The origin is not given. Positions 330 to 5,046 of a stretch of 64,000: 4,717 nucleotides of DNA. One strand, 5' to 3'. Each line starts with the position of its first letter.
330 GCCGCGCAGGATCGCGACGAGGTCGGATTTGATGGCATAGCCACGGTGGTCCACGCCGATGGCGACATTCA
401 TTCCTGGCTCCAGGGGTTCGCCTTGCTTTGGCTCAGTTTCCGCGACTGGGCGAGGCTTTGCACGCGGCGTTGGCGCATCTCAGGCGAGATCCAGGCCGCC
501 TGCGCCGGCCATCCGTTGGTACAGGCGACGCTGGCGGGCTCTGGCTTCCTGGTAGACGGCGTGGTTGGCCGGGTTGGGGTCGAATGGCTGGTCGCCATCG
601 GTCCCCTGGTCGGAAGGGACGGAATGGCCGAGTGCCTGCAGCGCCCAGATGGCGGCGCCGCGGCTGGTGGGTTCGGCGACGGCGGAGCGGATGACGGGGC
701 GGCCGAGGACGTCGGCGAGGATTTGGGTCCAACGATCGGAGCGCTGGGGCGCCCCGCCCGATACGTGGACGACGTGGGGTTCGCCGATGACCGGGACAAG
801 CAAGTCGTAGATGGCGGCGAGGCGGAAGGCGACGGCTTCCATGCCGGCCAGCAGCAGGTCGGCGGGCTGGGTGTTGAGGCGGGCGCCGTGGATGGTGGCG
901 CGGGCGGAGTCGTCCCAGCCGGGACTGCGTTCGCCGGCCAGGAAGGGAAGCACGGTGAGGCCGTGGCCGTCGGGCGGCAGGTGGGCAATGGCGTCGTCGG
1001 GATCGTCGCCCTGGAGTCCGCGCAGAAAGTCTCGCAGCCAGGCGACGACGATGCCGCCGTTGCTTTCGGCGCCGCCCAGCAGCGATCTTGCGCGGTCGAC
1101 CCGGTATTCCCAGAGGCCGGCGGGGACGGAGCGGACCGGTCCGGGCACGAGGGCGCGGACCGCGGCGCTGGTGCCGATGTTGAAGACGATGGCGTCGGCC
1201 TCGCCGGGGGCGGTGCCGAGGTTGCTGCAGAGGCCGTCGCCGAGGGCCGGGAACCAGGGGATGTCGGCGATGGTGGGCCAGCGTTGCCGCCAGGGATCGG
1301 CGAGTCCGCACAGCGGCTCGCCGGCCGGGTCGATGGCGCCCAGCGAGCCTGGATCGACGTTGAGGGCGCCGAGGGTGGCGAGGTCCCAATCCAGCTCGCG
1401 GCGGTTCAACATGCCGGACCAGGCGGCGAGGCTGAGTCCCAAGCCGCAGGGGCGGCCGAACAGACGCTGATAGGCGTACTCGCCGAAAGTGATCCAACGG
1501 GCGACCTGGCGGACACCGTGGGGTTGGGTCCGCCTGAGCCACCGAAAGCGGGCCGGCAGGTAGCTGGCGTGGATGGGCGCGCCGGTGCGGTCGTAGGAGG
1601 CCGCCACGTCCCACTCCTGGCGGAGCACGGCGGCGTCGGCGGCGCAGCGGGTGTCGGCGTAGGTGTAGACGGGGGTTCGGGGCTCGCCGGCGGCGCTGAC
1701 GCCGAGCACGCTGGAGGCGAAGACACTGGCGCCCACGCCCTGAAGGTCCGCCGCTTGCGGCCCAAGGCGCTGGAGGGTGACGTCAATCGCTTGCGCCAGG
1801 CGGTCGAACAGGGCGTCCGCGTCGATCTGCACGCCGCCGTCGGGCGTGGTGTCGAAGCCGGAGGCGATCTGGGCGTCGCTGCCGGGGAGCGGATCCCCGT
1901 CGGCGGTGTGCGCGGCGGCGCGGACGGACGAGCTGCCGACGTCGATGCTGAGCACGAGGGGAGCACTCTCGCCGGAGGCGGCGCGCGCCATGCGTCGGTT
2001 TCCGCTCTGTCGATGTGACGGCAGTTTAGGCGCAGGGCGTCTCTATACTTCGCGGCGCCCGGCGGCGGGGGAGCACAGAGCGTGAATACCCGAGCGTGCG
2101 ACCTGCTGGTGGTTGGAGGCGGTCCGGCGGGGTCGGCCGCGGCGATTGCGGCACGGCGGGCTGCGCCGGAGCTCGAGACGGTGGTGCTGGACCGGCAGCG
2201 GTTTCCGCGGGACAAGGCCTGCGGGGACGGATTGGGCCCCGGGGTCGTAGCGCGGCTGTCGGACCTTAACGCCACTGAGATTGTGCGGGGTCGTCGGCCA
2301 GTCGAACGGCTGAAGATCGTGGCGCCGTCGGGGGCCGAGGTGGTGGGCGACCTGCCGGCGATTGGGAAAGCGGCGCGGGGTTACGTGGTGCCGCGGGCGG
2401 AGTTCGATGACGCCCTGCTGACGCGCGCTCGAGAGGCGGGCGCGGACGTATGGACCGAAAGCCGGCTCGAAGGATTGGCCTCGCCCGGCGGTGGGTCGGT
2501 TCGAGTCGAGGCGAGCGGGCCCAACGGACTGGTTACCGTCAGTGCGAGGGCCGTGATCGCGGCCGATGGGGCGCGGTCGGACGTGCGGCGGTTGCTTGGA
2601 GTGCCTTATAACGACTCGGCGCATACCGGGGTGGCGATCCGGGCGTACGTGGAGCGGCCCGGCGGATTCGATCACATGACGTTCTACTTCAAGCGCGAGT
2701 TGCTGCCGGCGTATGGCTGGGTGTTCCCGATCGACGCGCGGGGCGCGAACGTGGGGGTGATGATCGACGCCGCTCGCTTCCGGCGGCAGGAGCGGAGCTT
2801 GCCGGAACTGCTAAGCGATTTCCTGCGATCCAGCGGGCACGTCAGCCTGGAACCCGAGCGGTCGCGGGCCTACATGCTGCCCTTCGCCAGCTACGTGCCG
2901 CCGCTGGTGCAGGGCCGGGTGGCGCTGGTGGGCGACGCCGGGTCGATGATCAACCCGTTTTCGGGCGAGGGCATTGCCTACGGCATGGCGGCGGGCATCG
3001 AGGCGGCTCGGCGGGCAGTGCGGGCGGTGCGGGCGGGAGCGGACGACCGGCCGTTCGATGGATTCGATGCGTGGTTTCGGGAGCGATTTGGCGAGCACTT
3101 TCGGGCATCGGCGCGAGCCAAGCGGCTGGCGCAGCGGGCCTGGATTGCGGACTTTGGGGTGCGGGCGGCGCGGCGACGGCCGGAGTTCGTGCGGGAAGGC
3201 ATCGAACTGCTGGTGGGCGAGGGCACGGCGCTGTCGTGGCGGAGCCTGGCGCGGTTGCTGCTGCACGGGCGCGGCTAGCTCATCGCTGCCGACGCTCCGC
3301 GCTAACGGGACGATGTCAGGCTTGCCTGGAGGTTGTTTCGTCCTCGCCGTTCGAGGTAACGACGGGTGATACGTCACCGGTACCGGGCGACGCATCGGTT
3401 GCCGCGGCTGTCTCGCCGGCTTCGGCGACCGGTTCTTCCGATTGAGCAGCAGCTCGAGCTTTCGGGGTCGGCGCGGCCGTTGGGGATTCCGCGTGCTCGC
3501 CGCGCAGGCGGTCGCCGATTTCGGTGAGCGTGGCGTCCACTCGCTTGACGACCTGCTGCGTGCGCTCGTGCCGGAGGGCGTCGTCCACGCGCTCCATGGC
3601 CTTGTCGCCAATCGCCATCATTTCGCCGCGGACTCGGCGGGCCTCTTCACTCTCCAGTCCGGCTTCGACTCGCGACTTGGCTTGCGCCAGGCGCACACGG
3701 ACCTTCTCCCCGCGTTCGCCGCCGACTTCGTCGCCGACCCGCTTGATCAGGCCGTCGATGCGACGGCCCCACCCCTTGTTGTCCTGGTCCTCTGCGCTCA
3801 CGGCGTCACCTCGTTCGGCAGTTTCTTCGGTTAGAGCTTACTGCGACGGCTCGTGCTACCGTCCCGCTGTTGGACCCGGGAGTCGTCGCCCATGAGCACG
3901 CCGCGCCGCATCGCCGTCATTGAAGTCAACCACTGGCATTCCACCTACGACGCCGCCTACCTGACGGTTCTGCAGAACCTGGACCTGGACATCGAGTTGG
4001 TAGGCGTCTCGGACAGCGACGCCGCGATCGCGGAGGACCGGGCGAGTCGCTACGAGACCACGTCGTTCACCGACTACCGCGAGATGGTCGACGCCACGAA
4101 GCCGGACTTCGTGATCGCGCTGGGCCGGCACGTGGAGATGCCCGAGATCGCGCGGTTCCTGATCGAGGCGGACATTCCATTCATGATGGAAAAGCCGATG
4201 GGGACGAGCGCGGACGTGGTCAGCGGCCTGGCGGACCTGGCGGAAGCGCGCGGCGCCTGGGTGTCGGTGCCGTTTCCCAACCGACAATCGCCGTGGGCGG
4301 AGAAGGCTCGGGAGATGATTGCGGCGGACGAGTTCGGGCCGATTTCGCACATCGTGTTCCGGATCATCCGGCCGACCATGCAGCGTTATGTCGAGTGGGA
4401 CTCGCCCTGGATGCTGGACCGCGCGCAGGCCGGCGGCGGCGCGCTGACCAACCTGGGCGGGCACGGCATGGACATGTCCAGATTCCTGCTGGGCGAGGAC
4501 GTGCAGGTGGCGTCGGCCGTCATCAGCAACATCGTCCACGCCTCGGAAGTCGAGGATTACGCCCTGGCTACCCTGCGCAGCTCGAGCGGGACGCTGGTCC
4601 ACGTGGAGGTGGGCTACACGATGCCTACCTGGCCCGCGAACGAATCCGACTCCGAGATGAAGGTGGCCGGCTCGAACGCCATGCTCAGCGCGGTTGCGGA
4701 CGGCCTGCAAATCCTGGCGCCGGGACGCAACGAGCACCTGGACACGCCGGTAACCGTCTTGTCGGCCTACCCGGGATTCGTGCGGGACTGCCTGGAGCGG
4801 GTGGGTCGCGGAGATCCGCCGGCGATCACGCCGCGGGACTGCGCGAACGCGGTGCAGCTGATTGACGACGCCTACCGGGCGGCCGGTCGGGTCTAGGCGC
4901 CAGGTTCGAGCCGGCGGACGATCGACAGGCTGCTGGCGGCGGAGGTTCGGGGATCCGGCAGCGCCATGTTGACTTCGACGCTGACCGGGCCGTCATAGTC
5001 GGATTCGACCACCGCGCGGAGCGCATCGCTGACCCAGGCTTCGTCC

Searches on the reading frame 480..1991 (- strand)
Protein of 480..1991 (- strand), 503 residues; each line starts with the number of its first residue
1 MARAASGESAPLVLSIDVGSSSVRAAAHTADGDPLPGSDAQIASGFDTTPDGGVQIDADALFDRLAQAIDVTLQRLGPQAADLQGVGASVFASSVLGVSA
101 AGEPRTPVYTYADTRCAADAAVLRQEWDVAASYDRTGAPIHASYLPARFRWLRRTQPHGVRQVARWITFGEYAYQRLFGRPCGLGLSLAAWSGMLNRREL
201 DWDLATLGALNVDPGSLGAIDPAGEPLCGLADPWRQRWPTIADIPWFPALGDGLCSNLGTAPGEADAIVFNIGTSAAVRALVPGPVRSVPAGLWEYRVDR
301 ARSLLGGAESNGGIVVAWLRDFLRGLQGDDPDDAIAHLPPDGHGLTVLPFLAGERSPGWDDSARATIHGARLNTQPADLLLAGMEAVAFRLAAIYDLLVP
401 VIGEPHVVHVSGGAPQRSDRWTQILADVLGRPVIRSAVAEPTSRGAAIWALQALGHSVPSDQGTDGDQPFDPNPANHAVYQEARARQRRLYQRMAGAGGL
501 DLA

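Call 77: search_protein_families(library=pfam, proteins=[window:480-1991:-], max_evalue=0.0001)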
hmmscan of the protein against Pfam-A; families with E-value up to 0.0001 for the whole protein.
window:480-1991:- (503 aa): 2 families
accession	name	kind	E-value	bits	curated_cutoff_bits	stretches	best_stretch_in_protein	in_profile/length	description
PF02782.22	FGGY_C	-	1.3e-29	103.9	27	1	271-453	4-197/198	FGGY family of carbohydrate kinases, C-terminal domain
PF00370.27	FGGY_N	-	5.8e-23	82.2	28.8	1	13-259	2-245/245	FGGY family of carbohydrate kinases, N-terminal domain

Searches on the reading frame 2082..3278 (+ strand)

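Call 77: search_protein_families(library=pfam, proteins=[window:2082-3278:+], max_evalue=0.0001)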
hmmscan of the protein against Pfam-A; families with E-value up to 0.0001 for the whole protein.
window:2082-3278:+ (398 aa): 3 families
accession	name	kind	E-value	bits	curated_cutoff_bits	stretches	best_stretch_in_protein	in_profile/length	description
PF01494.25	FAD_binding_3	-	2.4e-16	60.4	22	1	6-310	2-316/349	FAD binding domain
PF05834.18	Lycopene_cycl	-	2.4e-07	30.6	23.4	0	102-342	83-321/380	Lycopene cyclase protein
PF01266.30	DAO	-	2.3e-06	27.8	27.9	0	104-173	147-214/353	FAD dependent oxidoreductase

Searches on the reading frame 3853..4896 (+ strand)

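Call 77: search_protein_families(library=pfam, proteins=[window:3853-4896:+], max_evalue=0.0001)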
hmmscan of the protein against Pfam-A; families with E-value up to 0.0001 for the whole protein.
window:3853-4896:+ (347 aa): 3 families
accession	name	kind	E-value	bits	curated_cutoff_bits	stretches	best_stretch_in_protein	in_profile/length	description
PF22725.1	GFO_IDH_MocA_C3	-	5.4e-23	81.8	27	1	151-278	3-123/124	GFO/IDH/MocA C-terminal domain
PF02894.22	GFO_IDH_MocA_C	-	9.1e-14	52.2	22.9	1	153-344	1-210/218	Oxidoreductase family, C-terminal alpha/beta domain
PF01408.29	GFO_IDH_MocA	-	1.9e-11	45.1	24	1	36-139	15-118/120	Oxidoreductase family, NAD-binding Rossmann fold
